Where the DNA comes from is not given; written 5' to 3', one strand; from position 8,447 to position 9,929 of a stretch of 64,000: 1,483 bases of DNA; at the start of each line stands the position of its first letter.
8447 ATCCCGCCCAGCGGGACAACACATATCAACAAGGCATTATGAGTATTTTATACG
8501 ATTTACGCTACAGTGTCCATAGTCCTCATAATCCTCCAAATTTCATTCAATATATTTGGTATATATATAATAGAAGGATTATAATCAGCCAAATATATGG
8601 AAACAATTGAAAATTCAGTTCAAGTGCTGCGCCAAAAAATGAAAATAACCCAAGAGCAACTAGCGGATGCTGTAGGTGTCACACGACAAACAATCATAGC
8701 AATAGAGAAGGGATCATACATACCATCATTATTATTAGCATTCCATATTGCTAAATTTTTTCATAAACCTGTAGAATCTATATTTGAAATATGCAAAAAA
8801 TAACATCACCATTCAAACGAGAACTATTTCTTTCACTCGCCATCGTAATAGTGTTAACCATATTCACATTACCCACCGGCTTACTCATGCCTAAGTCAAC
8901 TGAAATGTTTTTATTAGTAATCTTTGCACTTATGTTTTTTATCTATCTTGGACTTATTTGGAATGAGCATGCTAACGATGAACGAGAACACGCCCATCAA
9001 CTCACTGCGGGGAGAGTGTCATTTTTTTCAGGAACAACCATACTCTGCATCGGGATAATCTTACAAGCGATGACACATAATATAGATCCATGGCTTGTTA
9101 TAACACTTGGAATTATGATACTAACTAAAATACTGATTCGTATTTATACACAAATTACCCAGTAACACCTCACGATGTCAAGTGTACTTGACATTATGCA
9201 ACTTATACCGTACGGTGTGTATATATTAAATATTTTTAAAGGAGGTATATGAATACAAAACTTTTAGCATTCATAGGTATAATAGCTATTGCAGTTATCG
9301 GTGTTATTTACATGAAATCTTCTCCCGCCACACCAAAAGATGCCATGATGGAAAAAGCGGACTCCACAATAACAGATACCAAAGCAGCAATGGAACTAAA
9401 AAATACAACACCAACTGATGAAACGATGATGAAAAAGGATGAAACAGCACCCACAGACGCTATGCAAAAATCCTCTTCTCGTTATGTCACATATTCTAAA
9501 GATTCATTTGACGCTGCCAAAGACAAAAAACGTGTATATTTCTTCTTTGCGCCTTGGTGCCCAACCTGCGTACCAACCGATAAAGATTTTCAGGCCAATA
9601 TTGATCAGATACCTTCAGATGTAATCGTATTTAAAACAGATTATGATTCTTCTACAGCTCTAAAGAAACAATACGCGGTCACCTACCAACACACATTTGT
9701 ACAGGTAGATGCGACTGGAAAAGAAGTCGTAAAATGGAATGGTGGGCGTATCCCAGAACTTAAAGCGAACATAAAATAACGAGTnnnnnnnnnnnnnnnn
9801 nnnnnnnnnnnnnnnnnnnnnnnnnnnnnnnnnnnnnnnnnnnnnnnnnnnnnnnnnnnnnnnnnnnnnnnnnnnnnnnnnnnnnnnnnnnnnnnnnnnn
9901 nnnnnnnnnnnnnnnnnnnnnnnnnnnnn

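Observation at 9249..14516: Extracytoplasmic thiol-redox and dehydrogenase gene set in an apparently respiration-poor genome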

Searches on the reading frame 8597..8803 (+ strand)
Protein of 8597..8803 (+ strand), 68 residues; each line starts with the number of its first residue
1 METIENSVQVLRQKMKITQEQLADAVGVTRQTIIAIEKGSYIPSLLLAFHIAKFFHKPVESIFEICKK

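Call 4: search_protein_families(library=pfam, proteins=[window:8597-8803:+], max_evalue=0.1)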
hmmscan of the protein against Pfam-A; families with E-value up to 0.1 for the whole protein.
window:8597-8803:+ (68 aa): 13 families
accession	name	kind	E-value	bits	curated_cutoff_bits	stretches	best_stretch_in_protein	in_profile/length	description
PF01381.28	HTH_3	-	1.3e-13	51.2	23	1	11-60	4-53/55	Helix-turn-helix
PF12844.13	HTH_19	-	4.3e-07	30.2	30.2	1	11-52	7-48/64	Helix-turn-helix domain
PF13560.12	HTH_31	-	3.2e-05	24.6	27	1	10-44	8-43/64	Helix-turn-helix domain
PF13545.12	HTH_Crp_2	-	0.00036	20.9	27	1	14-34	20-40/70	Crp-like helix-turn-helix domain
PF08279.18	HTH_11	-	0.0004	20.7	25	1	8-34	6-33/55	HTH domain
PF13413.12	HTH_25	-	0.0015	18.8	24.6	1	12-41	6-35/62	Helix-turn-helix domain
PF17762.8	HTH_ParB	-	0.0035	17.9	22.6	1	7-33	11-37/102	ParB HTH domain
PF04545.22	Sigma70_r4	-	0.0079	16.1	24.1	1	10-38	14-42/50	Sigma-70, region 4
PF13443.12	HTH_26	-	0.013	16.2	22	1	9-39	3-33/63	Cro/C1-type HTH DNA-binding domain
PF13412.12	HTH_24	-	0.026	14.5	21.9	1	10-33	11-34/48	Winged helix-turn-helix DNA-binding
PF02796.21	HTH_7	-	0.036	14.6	23.8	1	8-33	15-38/45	Helix-turn-helix domain of resolvase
PF13404.12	HTH_AsnC-type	-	0.061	13.6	27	1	11-34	12-35/42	AsnC-type helix-turn-helix domain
PF20432.4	Xre-like-HTH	-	0.091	13.5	25.8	0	10-33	17-40/63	Antitoxin Xre-like helix-turn-helix domain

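Call 5: search_protein_families(library=ncbifam, proteins=[window:8597-8803:+], max_evalue=0.1)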
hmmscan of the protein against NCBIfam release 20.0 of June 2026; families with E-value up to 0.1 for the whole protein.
window:8597-8803:+ (68 aa): 22 families
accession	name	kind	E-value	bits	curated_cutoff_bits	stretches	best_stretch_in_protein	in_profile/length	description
TIGR03070.1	couple_hipB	subfamily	2.1e-09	37.2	71.65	1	6-40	5-39/58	type II toxin-antitoxin system Y4mF family antitoxin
NF041951.1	phage_RstR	subfamily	1.6e-07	31.5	80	1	4-56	3-55/108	RstR family transcriptional repressor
TIGR00270.2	TIGR00270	equivalog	2.7e-05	24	110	1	5-53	77-125/159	multiprotein bridging factor aMBF1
NF003162.0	PRK04140.1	equivalog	5e-05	22.5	263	1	8-66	131-189/317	transcriptional regulator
NF007271.0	PRK09726.1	equivalog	0.00018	21.4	79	1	5-49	14-58/88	type II toxin-antitoxin system antitoxin HipB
TIGR03830.1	CxxCG_CxxCG_HTH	subfamily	0.0002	21.1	61.8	1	4-45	66-107/127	type II TA system antitoxin MqsA family protein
NF052239.1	antitox_spr1629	equivalog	0.00029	20.1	335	1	7-56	6-55/377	spr1629 family repressor/antitoxin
TIGR03879.1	near_KaiC_dom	domain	0.0003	21.2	65.1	1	8-39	27-58/91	probable regulatory domain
TIGR02607.1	antidote_HigA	equivalog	0.00065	19.5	47.7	1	13-57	17-61/81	HigA family addiction module antitoxin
NF007257.0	PRK09706.1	subfamily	0.00098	18.9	101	1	2-44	4-46/135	transcriptional repressor DicA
NF047948.1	male_kill_WMK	equivalog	0.001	18.6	300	1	11-53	13-212/300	WO male-killing family protein Wmk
NF047542.1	telomere_Tap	equivalog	0.0026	16.6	600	1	10-43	24-57/695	telomere-associated protein Tap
NF007408.0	PRK09943.1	equivalog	0.0036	16.9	211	1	8-63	12-67/185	HTH-type transcriptional regulator PuuR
NF006015.0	PRK08154.1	subfamily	0.0041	16.3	204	1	4-63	31-90/314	anaerobic benzoate catabolism transcriptional regulator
NF041575.1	antitoxPezA_Strep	equivalog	0.0049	16.8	290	1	4-53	2-51/158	type II toxin-antitoxin system antitoxin PezA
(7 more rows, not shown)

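Call 88: search_protein_families(library=padloc, proteins=[window:8597-8803:+], max_evalue=0.01)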
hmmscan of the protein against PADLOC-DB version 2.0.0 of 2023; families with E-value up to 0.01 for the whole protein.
window:8597-8803:+ (68 aa): 18 families
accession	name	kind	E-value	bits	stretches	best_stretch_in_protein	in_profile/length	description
PDLC02926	HTH_VI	-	2.2e-09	35.4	1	4-63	2-61/92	-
PDLC03952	RmrA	-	1.9e-07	28.3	1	8-60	27-79/395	-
PDLC03949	RmrA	-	9.1e-06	22.8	1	8-60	7-59/363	-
PDLC03947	RmrA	-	2.5e-05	21.3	1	8-63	16-71/383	-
PDLC04142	capH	-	4.4e-05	22.5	1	5-61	8-64/103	capH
PDLC03943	RmrA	-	5.7e-05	20.3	1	8-63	7-61/370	-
PDLC03945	RmrA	-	6.7e-05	20.2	1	7-56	6-55/394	-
PDLC03954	RmrA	-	0.00012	19.1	1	8-57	15-64/380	-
PDLC04133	mad1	-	0.00015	20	1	13-43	2-32/60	mads_1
PDLC03944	RmrA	-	0.00016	18.9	1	12-63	15-66/384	-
PDLC03946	RmrA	-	0.00031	17.6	1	8-60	7-59/357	-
PDLC03665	Control_protein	-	0.00041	18.6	1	6-40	11-46/77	control protein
PDLC04775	PDC-M69A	-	0.00076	18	1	2-40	6-44/113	-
PDLC03951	RmrA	-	0.0013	15.8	1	9-62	14-67/400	-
PDLC03953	RmrA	-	0.0021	15.3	1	7-60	9-62/373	-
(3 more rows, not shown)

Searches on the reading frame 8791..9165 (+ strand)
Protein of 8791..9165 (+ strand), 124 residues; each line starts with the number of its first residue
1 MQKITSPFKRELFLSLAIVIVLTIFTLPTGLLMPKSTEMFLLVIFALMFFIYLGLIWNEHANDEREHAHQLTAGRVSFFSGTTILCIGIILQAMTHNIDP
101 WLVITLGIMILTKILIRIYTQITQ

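Call 4: search_protein_families(library=pfam, proteins=[window:8791-9165:+], max_evalue=0.1)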
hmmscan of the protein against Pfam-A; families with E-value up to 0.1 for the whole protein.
window:8791-9165:+ (124 aa): 7 families
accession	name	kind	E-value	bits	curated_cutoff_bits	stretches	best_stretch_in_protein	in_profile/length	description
PF01757.29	Acyl_transf_3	-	5.9e-06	26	31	1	8-112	148-257/326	Acyltransferase domain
PF11145.14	DUF2921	-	0.00078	19.5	27.5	1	14-122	64-166/236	Transmembrane E3 ligase/DUF2921 transmembrane domain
PF11992.13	TgpA_N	-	0.0022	17.5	30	1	17-88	104-170/333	TgpA N-terminal domain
PF19554.4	DUF6077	-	0.0084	15.4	27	1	38-117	4-85/354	Family of unknown function (DUF6077)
PF14143.11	YrhC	-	0.013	16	27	1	39-91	12-62/72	YrhC-like protein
PF20563.3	DUF6773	-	0.033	14.5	27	0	60-114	4-59/163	Family of unknown function (DUF6773)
PF00420.29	Oxidored_q2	-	0.035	14.3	26.1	1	14-72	33-91/95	NADH-ubiquinone/plastoquinone oxidoreductase chain 4L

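Call 5: search_protein_families(library=ncbifam, proteins=[window:8791-9165:+], max_evalue=0.1)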
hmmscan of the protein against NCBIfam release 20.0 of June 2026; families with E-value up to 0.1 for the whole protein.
window:8791-9165:+ (124 aa): 2 families
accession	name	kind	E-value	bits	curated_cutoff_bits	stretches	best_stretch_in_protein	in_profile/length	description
NF006750.0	PRK09272.1-3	equivalog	0.003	17.9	101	1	42-115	29-101/112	hypothetical protein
TIGR00964.1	secE_bact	equivalog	0.083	12.8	27.55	1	1-26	12-37/57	preprotein translocase subunit SecE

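Call 87: search_protein_families(library=phrogs, proteins=[window:8791-9165:+], max_evalue=0.01)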
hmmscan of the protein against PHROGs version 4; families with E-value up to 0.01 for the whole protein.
window:8791-9165:+ (124 aa): 1 family
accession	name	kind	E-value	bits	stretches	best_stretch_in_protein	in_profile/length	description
phrog_16154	-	unknown function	0.004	17.4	1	19-95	129-203/207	-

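Call 88: search_protein_families(library=padloc, proteins=[window:8791-9165:+], max_evalue=0.01)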
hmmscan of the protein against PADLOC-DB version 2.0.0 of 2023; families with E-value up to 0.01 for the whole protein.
window:8791-9165:+ (124 aa): 0 families

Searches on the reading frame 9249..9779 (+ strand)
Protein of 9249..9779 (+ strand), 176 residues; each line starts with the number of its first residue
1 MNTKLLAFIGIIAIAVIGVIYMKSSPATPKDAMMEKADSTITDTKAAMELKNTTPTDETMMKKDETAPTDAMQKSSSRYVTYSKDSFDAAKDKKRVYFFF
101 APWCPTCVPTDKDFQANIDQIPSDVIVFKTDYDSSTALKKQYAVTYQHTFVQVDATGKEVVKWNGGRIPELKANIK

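Call 4: search_protein_families(library=pfam, proteins=[window:9249-9779:+], max_evalue=0.1)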
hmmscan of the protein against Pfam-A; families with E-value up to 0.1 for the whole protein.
window:9249-9779:+ (176 aa): 4 families
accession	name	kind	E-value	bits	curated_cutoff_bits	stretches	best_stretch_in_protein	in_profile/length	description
PF00085.26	Thioredoxin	-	1.1e-07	32.2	23.5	1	83-175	6-101/103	Thioredoxin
PF08534.16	Redoxin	-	0.0003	21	26.6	1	87-140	23-79/148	Redoxin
PF13098.12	Thioredoxin_2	-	0.033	15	27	1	91-146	4-75/104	Thioredoxin-like domain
PF06110.17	TXD17-like_Trx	-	0.063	13.4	23.1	1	102-133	36-67/119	Thioredoxin domain-containing protein 17-like, thioredoxin domain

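Call 5: search_protein_families(library=ncbifam, proteins=[window:9249-9779:+], max_evalue=0.1)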
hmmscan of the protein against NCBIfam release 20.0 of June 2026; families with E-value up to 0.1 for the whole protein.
window:9249-9779:+ (176 aa): 10 families
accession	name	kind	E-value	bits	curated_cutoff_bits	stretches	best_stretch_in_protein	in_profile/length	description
TIGR01126.1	pdi_dom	equivalog_domain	1.5e-06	28.4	107.2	1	91-167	13-92/105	protein disulfide-isomerase domain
TIGR01068.1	thioredoxin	equivalog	5.5e-05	23.3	96.8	1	90-163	12-84/101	thioredoxin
NF043050.1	DisulfRedDsbH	equivalog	9.1e-05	22.6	190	1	62-162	28-144/166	disulfide reductase DsbH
NF038287.2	Amuc_1100_fam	equivalog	0.0038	16.7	180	1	4-67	9-71/326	Amuc_1100 family pilus-like protein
NF045694.1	seleno_TsoB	exception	0.0044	15.1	805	1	65-160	445-550/572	rhodanese/DsbD fusion-like selenoprotein TsoB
NF008229.0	PRK10996.1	equivalog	0.0065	16.2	125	1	91-165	51-124/141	thioredoxin TrxC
NF041202.1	StoA_CxxC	exception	0.0083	16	210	1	89-129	49-89/163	endospore biogenesis thiol-disulfide oxidoreductase StoA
NF033885.1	conj_TraP_IncI1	equivalog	0.0085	15.8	135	1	4-95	15-99/217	conjugal transfer protein TraP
NF010625.0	PRK14018.1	equivalog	0.015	13.8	522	1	58-167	24-130/521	bifunctional peptide-methionine (S)-S-oxide reductase MsrA/peptide-methionine (R)-S-oxide reductase MsrB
TIGR00385.1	dsbE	subfamily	0.029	14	123.15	1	67-170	40-140/173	DsbE family thiol:disulfide interchange protein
